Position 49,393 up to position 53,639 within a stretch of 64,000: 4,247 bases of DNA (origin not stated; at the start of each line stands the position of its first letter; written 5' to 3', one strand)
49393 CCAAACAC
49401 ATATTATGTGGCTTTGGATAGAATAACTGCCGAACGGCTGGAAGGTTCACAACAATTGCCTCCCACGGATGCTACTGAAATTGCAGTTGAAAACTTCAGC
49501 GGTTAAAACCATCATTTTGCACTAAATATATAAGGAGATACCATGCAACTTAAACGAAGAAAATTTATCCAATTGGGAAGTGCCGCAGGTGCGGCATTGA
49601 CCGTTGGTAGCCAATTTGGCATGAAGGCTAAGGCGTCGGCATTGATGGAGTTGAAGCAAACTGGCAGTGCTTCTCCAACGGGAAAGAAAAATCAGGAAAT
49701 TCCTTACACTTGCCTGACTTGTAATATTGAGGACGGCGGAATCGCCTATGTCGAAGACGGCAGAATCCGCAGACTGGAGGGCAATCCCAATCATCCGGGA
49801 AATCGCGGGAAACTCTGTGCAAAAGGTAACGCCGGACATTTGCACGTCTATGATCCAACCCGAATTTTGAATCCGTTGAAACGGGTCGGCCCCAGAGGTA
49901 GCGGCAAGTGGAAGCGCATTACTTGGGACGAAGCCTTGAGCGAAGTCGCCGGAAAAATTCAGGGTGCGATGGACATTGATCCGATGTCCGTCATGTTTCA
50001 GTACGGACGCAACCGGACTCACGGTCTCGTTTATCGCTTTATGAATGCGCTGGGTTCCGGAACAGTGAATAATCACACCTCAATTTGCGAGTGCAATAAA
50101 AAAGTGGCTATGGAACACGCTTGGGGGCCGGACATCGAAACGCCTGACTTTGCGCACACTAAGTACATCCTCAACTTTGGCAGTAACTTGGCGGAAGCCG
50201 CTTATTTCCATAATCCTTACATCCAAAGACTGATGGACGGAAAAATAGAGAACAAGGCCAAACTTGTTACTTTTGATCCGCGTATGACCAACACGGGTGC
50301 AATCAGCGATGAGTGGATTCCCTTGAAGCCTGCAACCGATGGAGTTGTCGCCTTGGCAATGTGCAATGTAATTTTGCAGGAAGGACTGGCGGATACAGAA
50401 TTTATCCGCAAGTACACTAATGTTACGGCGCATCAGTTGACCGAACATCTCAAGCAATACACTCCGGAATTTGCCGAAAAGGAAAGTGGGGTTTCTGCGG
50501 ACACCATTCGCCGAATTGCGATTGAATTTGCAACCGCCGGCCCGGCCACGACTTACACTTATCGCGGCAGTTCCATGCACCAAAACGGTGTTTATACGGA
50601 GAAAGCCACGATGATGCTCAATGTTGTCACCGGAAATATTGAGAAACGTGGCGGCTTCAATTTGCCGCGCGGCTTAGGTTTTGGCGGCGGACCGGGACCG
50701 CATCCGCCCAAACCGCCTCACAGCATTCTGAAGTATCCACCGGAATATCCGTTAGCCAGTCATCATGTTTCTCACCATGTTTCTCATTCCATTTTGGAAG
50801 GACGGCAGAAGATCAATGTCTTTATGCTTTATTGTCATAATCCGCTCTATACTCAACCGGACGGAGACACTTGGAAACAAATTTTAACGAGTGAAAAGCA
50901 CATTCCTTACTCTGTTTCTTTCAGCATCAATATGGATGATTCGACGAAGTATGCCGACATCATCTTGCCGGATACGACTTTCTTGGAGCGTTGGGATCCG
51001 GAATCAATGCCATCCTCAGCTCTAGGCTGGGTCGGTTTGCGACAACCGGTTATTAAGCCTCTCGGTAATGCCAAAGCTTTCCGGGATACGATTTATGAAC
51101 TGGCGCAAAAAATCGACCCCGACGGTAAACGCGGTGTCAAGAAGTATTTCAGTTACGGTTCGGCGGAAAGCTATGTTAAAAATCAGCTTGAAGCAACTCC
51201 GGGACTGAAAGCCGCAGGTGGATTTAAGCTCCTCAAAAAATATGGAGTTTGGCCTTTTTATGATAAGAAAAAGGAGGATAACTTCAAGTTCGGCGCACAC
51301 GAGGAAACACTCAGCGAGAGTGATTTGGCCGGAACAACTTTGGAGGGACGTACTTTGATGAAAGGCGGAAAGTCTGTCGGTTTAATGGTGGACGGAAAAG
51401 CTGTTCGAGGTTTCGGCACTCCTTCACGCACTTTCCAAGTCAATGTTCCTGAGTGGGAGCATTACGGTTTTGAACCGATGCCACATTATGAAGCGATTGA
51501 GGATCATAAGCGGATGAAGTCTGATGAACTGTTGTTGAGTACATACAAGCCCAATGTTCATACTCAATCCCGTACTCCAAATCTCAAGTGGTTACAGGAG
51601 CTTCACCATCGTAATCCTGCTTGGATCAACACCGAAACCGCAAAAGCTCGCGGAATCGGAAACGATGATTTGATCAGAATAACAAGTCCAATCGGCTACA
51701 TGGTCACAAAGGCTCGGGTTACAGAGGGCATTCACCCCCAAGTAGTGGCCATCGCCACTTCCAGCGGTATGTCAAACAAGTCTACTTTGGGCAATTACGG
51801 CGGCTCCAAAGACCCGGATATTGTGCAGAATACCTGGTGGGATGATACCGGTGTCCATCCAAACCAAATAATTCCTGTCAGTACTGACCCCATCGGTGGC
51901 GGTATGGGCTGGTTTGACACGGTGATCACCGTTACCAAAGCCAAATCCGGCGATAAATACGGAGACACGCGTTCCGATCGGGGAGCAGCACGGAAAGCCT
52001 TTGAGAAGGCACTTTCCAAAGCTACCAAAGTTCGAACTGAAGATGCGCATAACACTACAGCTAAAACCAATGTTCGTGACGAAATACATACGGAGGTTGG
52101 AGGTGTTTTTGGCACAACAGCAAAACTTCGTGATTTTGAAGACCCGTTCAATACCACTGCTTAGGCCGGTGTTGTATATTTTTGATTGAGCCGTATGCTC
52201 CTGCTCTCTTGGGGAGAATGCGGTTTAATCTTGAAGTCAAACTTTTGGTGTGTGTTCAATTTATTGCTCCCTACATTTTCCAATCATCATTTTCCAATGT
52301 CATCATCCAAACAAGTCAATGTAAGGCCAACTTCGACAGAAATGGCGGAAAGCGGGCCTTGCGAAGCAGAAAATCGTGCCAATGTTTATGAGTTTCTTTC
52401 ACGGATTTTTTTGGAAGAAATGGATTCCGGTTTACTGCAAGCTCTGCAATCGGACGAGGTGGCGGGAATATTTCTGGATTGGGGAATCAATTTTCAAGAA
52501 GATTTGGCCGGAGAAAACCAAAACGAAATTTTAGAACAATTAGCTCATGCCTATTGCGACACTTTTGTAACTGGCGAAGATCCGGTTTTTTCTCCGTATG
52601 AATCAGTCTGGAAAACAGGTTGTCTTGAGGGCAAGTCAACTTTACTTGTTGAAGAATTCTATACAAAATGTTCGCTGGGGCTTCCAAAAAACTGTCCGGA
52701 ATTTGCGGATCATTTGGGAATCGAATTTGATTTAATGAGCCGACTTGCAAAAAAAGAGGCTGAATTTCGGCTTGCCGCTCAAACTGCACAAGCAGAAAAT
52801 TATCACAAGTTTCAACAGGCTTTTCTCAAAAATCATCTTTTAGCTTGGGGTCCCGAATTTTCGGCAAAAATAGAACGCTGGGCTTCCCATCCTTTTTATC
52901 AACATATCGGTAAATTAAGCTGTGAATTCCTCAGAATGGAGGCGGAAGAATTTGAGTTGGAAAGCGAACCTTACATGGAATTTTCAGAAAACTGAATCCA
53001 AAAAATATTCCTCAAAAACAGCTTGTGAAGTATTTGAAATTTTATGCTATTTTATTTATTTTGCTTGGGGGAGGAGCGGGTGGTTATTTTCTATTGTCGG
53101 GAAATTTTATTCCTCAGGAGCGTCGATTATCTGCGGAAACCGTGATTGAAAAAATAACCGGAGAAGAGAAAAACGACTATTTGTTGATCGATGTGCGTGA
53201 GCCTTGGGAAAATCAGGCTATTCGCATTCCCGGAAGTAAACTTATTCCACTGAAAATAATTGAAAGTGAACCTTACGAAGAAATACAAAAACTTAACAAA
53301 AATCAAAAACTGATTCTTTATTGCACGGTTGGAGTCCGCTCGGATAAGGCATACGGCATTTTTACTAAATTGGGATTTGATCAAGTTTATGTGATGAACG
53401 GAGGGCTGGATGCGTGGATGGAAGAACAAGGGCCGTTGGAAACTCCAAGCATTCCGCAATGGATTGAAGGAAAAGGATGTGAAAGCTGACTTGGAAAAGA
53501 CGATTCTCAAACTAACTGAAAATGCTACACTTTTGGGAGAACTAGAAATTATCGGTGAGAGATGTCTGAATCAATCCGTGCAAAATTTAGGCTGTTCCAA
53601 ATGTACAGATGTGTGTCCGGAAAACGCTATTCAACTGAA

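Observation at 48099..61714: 12-gene respiratory island: soluble cytochrome c/FeS/Mo-bisPGD enzyme physically uncoupled from its own cytochrome c/FeS/NrfD quinol module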

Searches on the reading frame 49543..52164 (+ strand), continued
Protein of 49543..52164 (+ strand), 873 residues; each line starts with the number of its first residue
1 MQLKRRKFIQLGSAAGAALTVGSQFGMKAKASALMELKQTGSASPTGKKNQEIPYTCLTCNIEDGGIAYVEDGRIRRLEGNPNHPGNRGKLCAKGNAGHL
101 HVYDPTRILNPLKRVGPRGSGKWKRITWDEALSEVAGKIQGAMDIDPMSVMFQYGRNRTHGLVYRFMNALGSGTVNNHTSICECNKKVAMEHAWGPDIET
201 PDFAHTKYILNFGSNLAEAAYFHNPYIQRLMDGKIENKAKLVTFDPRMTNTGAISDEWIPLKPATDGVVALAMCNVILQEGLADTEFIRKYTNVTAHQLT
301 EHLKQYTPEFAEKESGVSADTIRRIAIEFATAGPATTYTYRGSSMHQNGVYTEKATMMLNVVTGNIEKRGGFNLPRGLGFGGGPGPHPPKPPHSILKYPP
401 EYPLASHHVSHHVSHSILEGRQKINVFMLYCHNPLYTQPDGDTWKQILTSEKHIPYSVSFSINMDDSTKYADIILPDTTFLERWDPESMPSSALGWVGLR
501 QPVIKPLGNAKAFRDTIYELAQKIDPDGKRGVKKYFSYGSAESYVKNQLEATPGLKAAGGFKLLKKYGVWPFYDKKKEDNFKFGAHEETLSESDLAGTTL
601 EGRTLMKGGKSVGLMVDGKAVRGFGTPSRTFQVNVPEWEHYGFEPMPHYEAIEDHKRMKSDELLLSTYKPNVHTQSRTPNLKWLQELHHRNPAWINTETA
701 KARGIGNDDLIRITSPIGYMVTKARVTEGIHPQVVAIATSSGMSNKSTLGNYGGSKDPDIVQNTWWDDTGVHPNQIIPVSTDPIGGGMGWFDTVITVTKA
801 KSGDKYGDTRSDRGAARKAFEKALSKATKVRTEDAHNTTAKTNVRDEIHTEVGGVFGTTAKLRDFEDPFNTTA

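Call 76: list_cluster_members(proteins=[P0103, P0112, P0045, P0016])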
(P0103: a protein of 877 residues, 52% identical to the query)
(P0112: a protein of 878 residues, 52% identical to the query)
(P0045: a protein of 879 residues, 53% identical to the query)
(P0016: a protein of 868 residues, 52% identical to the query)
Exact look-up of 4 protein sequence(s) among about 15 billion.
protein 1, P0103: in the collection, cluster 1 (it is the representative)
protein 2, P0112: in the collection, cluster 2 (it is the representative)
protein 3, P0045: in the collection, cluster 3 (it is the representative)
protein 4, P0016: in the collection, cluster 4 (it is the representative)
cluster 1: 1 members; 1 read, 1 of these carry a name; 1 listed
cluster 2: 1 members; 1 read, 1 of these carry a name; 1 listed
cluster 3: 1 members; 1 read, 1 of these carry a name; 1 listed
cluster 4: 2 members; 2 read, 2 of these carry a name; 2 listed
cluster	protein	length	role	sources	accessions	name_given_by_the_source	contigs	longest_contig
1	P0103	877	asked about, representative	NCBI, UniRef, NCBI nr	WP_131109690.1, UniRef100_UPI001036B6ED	molybdopterin-dependent oxidoreductase [Sulfuricystis thermophila] | molybdopterin-dependent oxidoreductase n=1 Tax=Sulfuricystis thermophila TaxID=2496847 ...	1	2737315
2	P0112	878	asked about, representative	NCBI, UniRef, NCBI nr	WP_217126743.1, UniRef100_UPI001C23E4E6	molybdopterin-dependent oxidoreductase [Hydrogenophilus thiooxidans] | molybdopterin-dependent oxidoreductase n=1 Tax=Hydrogenophilus thiooxidans TaxID=2820326 ...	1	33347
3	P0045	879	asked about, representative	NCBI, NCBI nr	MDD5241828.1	MAG: molybdopterin-dependent oxidoreductase [Sulfuricella sp.] | molybdopterin-dependent oxidoreductase [Sulfuricella sp.]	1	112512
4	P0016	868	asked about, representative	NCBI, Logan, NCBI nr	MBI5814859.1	MAG: molybdopterin-dependent oxidoreductase [Nitrospinae bacterium] | molybdopterin-dependent oxidoreductase [Nitrospinota bacterium]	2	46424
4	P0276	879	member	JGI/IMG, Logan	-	anaerobic selenocysteine-containing dehydrogenase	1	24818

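Call 90: find_encoding_contigs(protein=P0103, flank=10000, max_places=2)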
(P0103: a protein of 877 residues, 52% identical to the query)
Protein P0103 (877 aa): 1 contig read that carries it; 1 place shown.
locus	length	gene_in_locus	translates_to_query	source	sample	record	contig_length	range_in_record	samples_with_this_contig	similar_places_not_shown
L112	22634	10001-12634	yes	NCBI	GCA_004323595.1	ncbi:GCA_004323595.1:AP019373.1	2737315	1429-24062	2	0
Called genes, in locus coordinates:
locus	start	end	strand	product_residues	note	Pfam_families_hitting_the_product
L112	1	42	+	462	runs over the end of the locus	PF11638:DnaA_N, PF00308:Bac_DnaA, PF01637:ATPase_2 (weak), PF01695:IstB_IS21, PF00004:AAA (weak), PF08299:Bac_DnaA_C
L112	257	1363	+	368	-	PF00712:DNA_pol3_beta, PF02767:DNA_pol3_beta_2, PF02768:DNA_pol3_beta_3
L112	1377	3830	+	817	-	PF02518:HATPase_c, PF00204:DNA_gyraseB, PF01751:Toprim, PF21249:GyrB_hook, PF18053:GyrB_insert, PF00986:DNA_gyraseB_C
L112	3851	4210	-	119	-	PF00034:Cytochrom_C, PF13442:Cytochrome_CBB3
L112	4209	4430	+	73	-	-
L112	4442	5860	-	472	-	PF00072:Response_reg, PF00158:Sigma54_activat, PF14532:Sigma54_activ_2, PF07728:AAA_5 (weak), PF25601:AAA_lid_14, PF02954:HTH_8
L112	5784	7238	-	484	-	PF00672:HAMP (weak), PF00512:HisKA, PF02518:HATPase_c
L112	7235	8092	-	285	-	PF12974:Phosphonate-bd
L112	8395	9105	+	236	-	PF12838:Fer4_7 (faint), PF12797:Fer4_2 (weak), PF12837:Fer4_6 (faint), PF13237:Fer4_10 (faint), PF13187:Fer4_9 (weak), PF13247:Fer4_11, PF00037:Fer4 (weak), PF12797:Fer4_2 (weak)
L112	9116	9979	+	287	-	PF03916:NrfD, PF14589:NrfD_2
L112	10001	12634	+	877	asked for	PF04879:Molybdop_Fe4S4, PF00384:Molybdopterin, PF01568:Molydop_binding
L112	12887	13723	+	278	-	PF02613:Nitrate_red_del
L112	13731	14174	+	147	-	-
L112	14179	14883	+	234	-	-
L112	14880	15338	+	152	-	-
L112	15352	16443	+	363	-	PF12797:Fer4_2 (faint), PF12837:Fer4_6 (faint), PF00037:Fer4 (faint), PF12838:Fer4_7, PF12838:Fer4_7, PF13187:Fer4_9 (weak), PF13237:Fer4_10 (weak), PF14697:Fer4_21, +2 more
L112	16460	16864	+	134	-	-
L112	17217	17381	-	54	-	-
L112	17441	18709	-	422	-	PF07992:Pyr_redox_2, PF21706:FCSD_central, PF09242:FCSD-flav_bind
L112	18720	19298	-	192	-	PF00034:Cytochrom_C (weak), PF13442:Cytochrome_CBB3 (faint)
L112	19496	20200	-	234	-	PF02613:Nitrate_red_del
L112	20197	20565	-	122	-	-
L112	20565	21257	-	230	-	PF12838:Fer4_7 (faint), PF13247:Fer4_11, PF14697:Fer4_21, PF00037:Fer4 (weak), PF12797:Fer4_2 (weak), PF12837:Fer4_6, PF13237:Fer4_10 (weak), PF13187:Fer4_9 (weak), +2 more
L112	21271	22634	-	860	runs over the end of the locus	PF04879:Molybdop_Fe4S4 (weak), PF00384:Molybdopterin, PF01568:Molydop_binding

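Call 93: search_protein_families(library=ncbifam, proteins=[L112:21271-22632:-, L112:20565-21257:-, L112:20197-20565:-, L112:15352-16443:+], max_evalue=1e-10)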
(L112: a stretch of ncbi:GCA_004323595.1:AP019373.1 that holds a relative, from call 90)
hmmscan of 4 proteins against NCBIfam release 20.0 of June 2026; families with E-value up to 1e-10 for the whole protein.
L112:21271-22632:- (453 aa): 7 families
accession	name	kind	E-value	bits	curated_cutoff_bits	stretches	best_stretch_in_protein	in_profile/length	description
NF012032.0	PRK15488.1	equivalog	1.3e-24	86.2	694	1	323-441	633-748/759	thiosulfate reductase PhsA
TIGR01591.1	Fdh-alpha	equivalog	1.8e-15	56.1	666.25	0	319-408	554-642/672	formate dehydrogenase subunit alpha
TIGR02166.1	dmsA_ynfE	subfamily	1.8e-15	56.1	777.7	1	121-406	487-749/794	DMSO/selenate family reductase complex A subunit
NF041783.2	mnquin_red_QrcB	equivalog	9.7e-15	53.8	440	0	358-453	601-695/695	menaquinone reductase molybdopterin-binding-like subunit QrcB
NF041714.1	arsenate_red_ArrA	equivalog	4.9e-14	51.4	1600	1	91-443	465-837/848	arsenate respiratory reductase molybdopterin-containing subunit ArrA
NF047855.1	AssmNtatRedNasC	equivalog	1.2e-13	50.2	1100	0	316-410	584-677/708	assimilatory nitrate reductase catalytic subunit NasC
TIGR00509.1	bisC_fam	subfamily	1.3e-11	43.5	1017.55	0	321-406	620-704/772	molybdopterin guanine dinucleotide-containing S/N-oxide reductase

L112:20565-21257:- (230 aa): 14 families
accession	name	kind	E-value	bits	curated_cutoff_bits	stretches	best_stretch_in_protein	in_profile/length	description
NF041715.1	arsenate_red_ArrB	equivalog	5e-40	137.5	450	2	3-113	2-109/233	arsenate respiratory reductase iron-sulfur subunit ArrB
NF041782.1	mnquin_red_QrcC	equivalog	5.8e-34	117.8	400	1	6-224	3-225/239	menaquinone reductase iron-sulfur cluster-binding subunit QrcC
NF045797.1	DsrO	equivalog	1.3e-31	109.8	200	2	55-111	100-153/235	sulfate reduction electron transfer complex DsrMKJOP subunit DsrO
NF011569.0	PRK14993.1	equivalog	5.8e-30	104.5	416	1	3-112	43-151/244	tetrathionate reductase subunit TtrB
TIGR03149.1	cyt_nit_nrfC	equivalog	7.7e-30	103.9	377.6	1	3-111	38-145/225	cytochrome c nitrite reductase Fe-S protein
TIGR03478.1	DMSO_red_II_bet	subfamily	2.6e-24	85.7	480.7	1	41-114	114-185/321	DMSO reductase family type II enzyme, iron-sulfur subunit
NF008134.0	PRK10882.1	equivalog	6.1e-22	78.1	263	1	53-111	108-164/329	hydrogenase 2 operon protein HybA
NF038355.1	FDH3_beta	equivalog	4.4e-21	75.7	240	1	7-113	6-106/180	formate dehydrogenase FDH3 subunit beta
TIGR02951.1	DMSO_dmsB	equivalog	5.7e-21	75.2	214.1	1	8-114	6-118/161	DMSO/selenate family reductase complex B subunit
NF042979.1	EthbenzDh_ebdB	equivalog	8.2e-21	74.2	740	0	35-111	130-204/354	ethylbenzene dehydrogenase subunit beta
NF045715.1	sulf_resp_HmcB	equivalog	6.9e-18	64.8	420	1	36-112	87-158/307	sulfate respiration complex iron-sulfur protein HmcB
TIGR01582.1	FDH-beta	equivalog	2.2e-17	63.1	334.7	1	52-113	87-146/283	formate dehydrogenase subunit beta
NF009408.0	PRK12769.1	equivalog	1.5e-12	46.5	1003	1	1-109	1-103/659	formate-dependent uric acid utilization protein AegA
NF007658.0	PRK10330.1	equivalog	5.6e-11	42.2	260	0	1-107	1-103/181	electron transport protein HydN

L112:20197-20565:- (122 aa): 0 families

L112:15352-16443:+ (363 aa): 6 families
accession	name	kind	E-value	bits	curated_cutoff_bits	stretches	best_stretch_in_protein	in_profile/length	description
TIGR04041.1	activase_YjjW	hypoth_equivalog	1e-14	54.7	250.2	0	21-84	44-108/276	YjjW family glycine radical enzyme activase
NF043069.1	T4HPD_activ_SAM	equivalog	7.9e-13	48.4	425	0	16-65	49-98/299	trans-4-hydroxy-L-proline dehydratase activase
TIGR02700.1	flavo_MJ0208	hypoth_equivalog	2.1e-12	46.8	251.35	0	18-63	148-193/234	dihydromethanopterin reductase (acceptor)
NF040864.1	HgcB_ferredoxin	equivalog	7.6e-12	44.9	99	0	21-65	17-62/93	mercury methylation ferredoxin HgcB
TIGR02179.1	PorD_KorD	subfamily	6.1e-11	42.3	60.05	0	244-307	15-72/78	2-oxoacid:acceptor oxidoreductase, delta subunit, pyruvate/2-ketoisovalerate family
NF058577.1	FdxA_fam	equivalog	6.8e-11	42.2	65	0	22-63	11-52/52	4Fe-4S ferredoxin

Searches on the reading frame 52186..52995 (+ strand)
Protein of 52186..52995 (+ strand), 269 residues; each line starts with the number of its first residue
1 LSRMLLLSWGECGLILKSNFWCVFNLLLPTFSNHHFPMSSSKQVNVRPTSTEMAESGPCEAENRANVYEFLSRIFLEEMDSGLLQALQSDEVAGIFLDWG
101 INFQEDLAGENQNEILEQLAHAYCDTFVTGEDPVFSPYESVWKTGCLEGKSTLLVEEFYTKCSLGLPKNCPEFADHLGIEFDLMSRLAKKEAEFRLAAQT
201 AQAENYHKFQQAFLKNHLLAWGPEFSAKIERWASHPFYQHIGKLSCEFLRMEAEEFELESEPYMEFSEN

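Call 3: search_protein_families(library=pfam, proteins=[window:52186-52995:+])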
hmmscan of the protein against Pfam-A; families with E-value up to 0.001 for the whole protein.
window:52186-52995:+ (269 aa): 1 family
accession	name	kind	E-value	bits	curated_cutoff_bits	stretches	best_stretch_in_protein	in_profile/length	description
PF02613.20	Nitrate_red_del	-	2.7e-26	92.7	22.2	1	110-226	20-135/136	Nitrate reductase delta subunit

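Call 4: search_protein_families(library=ncbifam, proteins=[window:52186-52995:+])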
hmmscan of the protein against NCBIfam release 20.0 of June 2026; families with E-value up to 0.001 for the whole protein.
window:52186-52995:+ (269 aa): 4 families
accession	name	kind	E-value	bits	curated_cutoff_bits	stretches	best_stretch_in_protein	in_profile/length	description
NF003442.0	PRK04976.1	equivalog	9.8e-27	94.2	132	1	58-254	6-206/211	molecular chaperone TorD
TIGR03482.1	DMSO_red_II_cha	subfamily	2.5e-13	50.5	152.3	1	113-258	50-194/197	DMSO reductase family type II enzyme chaperone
NF008632.0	PRK11621.1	equivalog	5.9e-11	42.4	162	1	104-256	53-192/203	Tat proofreading chaperone DmsD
NF042981.1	EthbenzDh_ebdD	equivalog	9.1e-08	32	360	1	158-254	120-213/222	ethylbenzene dehydrogenase subunit delta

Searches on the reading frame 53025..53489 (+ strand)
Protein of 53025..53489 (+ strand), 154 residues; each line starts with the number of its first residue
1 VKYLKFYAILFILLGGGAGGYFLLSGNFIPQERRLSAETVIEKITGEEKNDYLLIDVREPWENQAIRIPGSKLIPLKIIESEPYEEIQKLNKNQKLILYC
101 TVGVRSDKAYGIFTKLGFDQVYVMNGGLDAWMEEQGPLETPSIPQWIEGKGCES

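Call 3: search_protein_families(library=pfam, proteins=[window:53025-53489:+])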
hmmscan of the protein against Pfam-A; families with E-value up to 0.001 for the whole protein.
window:53025-53489:+ (154 aa): 1 family
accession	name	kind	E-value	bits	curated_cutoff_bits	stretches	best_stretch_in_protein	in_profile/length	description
PF00581.25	Rhodanese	-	2.1e-17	63.9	22.2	1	48-133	10-101/102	Rhodanese-like domain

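Call 4: search_protein_families(library=ncbifam, proteins=[window:53025-53489:+])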
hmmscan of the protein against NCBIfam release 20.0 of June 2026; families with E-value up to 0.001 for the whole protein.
window:53025-53489:+ (154 aa): 14 families
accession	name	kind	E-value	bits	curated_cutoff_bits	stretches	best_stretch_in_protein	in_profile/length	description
NF005646.0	PRK07411.1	equivalog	4e-18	65.7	633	1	42-136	290-384/390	molybdopterin-synthase adenylyltransferase MoeB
NF005902.0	PRK07878.1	equivalog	9.4e-16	57.7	647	1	47-134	299-384/392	adenylyltransferase/sulfurtransferase MoeZ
NF006444.0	PRK08762.1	equivalog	5.1e-15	55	449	1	34-144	12-120/387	molybdopterin-synthase adenylyltransferase MoeB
NF045521.1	rhoda_near_glyco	subfamily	4.8e-14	52.4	145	1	46-137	26-114/144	rhodanese homology domain-containing protein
NF045694.1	seleno_TsoB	exception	7.9e-11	40.7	805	1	41-141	51-159/572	rhodanese/DsbD fusion-like selenoprotein TsoB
NF001133.1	PRK00142.1-1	equivalog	1e-10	41.6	170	1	38-135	111-207/229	oxygen-dependent tRNA uridine(34) hydroxylase TrhO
NF041203.1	rhodanese_LYCAU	equivalog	5.3e-09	35.8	115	1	35-139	23-124/126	rhodanese-related (seleno)protein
NF007627.0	PRK10287.1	equivalog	8.8e-07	29.1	102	1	54-129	23-95/104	thiosulfate sulfurtransferase PspE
NF001195.0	PRK00162.1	equivalog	1.5e-06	28.4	102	1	48-135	17-100/108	thiosulfate sulfurtransferase GlpE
NF002397.0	PRK01415.1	equivalog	5.5e-06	26.3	280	1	85-134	163-212/247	hypothetical protein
TIGR02981.1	phageshock_pspE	exception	7.7e-06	26.2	126.3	1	54-126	21-91/101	thiosulfate sulfurtransferase PspE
NF008750.0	PRK11784.1-2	equivalog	9.3e-06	25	241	0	83-129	76-123/346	tRNA 2-selenouridine(34) synthase MnmH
NF003703.0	PRK05320.1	equivalog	0.00015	21.5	331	1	92-136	174-218/280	sulfurtransferase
TIGR04271.1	ThiI_C_thiazole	equivalog_domain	0.00017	21.6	70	1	39-123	15-98/101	thiazole biosynthesis protein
